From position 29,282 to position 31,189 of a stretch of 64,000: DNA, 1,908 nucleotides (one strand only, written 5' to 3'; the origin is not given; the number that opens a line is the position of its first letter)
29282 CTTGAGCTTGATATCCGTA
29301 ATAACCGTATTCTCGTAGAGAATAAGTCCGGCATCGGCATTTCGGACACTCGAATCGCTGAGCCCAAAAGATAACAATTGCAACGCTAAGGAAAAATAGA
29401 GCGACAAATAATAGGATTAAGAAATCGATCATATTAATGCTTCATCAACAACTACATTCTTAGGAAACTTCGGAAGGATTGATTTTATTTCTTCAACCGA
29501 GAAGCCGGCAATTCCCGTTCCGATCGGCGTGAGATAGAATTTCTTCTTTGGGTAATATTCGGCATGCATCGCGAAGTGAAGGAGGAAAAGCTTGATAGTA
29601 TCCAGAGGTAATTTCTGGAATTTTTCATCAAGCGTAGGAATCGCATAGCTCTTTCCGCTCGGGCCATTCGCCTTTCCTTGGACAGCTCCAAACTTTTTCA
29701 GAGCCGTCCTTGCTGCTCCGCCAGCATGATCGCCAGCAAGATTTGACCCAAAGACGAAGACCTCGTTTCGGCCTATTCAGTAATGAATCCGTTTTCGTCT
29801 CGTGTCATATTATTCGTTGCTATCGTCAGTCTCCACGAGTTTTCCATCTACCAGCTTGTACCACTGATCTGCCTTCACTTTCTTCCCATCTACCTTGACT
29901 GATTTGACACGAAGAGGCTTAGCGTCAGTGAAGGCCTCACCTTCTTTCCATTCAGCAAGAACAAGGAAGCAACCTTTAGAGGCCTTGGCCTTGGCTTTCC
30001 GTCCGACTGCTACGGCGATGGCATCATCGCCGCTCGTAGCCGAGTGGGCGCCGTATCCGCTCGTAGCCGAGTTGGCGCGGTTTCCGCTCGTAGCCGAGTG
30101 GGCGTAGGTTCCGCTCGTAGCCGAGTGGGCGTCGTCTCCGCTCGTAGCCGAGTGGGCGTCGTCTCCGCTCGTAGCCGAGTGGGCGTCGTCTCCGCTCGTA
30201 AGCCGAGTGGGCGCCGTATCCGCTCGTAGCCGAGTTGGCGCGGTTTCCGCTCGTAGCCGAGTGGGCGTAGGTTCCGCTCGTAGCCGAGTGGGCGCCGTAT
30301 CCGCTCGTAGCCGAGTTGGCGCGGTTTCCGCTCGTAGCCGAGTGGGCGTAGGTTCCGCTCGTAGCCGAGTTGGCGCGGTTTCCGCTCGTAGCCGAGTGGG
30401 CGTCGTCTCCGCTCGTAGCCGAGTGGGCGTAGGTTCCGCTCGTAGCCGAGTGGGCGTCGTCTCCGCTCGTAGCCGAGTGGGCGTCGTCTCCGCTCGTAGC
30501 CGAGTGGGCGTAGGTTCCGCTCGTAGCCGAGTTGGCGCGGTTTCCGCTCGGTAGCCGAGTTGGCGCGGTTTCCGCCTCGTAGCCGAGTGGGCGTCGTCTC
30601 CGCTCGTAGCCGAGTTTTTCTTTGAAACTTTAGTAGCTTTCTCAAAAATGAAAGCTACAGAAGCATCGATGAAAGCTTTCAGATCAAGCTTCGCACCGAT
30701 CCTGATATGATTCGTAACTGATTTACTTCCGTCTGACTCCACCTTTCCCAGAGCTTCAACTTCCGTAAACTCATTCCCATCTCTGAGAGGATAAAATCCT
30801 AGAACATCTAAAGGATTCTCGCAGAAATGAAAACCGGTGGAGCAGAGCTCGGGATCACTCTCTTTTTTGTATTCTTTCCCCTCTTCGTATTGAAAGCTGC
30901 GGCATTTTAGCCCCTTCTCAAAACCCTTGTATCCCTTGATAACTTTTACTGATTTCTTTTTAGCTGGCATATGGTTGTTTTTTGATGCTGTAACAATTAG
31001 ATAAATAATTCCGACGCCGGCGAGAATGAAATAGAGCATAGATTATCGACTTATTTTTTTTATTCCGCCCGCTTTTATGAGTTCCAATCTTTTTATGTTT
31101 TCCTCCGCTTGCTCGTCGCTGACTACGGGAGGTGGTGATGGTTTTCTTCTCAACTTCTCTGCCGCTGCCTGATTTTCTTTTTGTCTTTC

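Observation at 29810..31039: About 21 copies of a 27-bp tandem repeat with all three frames open, embedded in a phage gene; three +1 insertions shift the ORF between frames and back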

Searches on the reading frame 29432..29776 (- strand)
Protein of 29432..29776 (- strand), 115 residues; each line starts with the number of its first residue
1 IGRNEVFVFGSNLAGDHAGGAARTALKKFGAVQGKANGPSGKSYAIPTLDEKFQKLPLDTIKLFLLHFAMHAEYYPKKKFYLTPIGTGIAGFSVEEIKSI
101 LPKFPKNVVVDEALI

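Call 38: search_protein_families(library=ncbifam, max_evalue=0.01, proteins=[window:29432-29776:-])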
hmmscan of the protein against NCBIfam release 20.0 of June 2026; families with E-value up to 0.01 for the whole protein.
seq(115 aa): 1 family
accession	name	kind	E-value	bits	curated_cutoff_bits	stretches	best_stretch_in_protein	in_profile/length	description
NF049995.1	A1S_2505_Nterm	subfamily_domain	3e-37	127.2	45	1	6-112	1-107/109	A1S_2505 family phage non-structural protein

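Call 54: search_protein_families(library=padloc, max_evalue=0.01, proteins=[window:29432-29776:-])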
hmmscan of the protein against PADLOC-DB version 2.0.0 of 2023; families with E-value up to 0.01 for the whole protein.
seq(115 aa): 0 families
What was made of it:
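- Tried and rejected: PADLOC: no hit for the DUF7666 protein or the A1S_2505 domain (call 54).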

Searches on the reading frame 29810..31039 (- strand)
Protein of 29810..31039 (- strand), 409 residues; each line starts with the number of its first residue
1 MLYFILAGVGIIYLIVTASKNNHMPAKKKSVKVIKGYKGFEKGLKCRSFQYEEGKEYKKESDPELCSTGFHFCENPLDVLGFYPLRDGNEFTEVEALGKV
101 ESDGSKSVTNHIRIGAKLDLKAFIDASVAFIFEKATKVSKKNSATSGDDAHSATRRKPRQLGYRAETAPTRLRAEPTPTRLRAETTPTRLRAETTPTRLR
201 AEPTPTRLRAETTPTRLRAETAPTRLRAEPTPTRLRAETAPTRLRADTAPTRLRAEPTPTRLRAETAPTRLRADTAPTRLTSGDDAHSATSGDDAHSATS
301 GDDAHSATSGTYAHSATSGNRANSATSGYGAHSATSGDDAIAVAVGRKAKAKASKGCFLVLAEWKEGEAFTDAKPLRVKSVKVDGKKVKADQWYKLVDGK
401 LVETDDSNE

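Call 7: search_protein_families(library=pfam, proteins=[window:29810-31039:-], max_evalue=1)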
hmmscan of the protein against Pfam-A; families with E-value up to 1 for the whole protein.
window:29810-31039:- (409 aa): 2 families
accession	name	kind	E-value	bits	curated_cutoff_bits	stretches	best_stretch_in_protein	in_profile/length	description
PF24703.2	DUF7666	-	1.3e-30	106.2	27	1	34-125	1-94/95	Domain of unknown function (DUF7666)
PF20074.4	DUF6470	-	0.021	14.9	28.9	0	182-233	2-53/178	Family of unknown function (DUF6470)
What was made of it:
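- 30665..30940 (-): DUF7666 domain (aa 34-125 of the ORF). It carries the family's invariant K, C, C, G-H and P residues. Pfam PF24703: 106 bits against a cut-off of 27, E 1e-30 (call 7).
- On DUF7666 nonapeptide-repeat phage proteins (Pfam PF24703 / PHROG 4433): 106 bits against a cut-off of 27, profile positions 1-94 of 95 (call 7)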

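Call 11: find_encoding_contigs(protein=window:29810-31039:-, flank=8000, max_places=10)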
Protein window:29810-31039:- (409 aa): 1 contig read that carries it; 1 place shown.
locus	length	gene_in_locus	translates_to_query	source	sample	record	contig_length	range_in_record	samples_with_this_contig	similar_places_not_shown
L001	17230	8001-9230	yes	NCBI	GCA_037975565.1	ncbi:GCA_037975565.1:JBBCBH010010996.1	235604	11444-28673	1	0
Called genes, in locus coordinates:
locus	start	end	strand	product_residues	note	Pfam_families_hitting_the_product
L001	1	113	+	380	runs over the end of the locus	PF12072:RNase_Y_N (weak), PF00013:KH_1, PF01966:HD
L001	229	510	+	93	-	PF18291:HU-HIG, PF00216:Bac_DNA_binding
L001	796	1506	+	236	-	PF01933:CofD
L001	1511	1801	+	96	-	PF01933:CofD (weak)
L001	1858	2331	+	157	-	-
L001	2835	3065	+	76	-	-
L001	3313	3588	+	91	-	-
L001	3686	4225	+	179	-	-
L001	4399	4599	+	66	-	PF05565:Sipho_Gp157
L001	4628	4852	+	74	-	PF05565:Sipho_Gp157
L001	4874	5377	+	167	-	PF05037:DUF669 (weak)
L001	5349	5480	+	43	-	-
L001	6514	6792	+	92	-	-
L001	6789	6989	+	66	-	-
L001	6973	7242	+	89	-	-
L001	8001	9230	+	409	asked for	PF24703:DUF7666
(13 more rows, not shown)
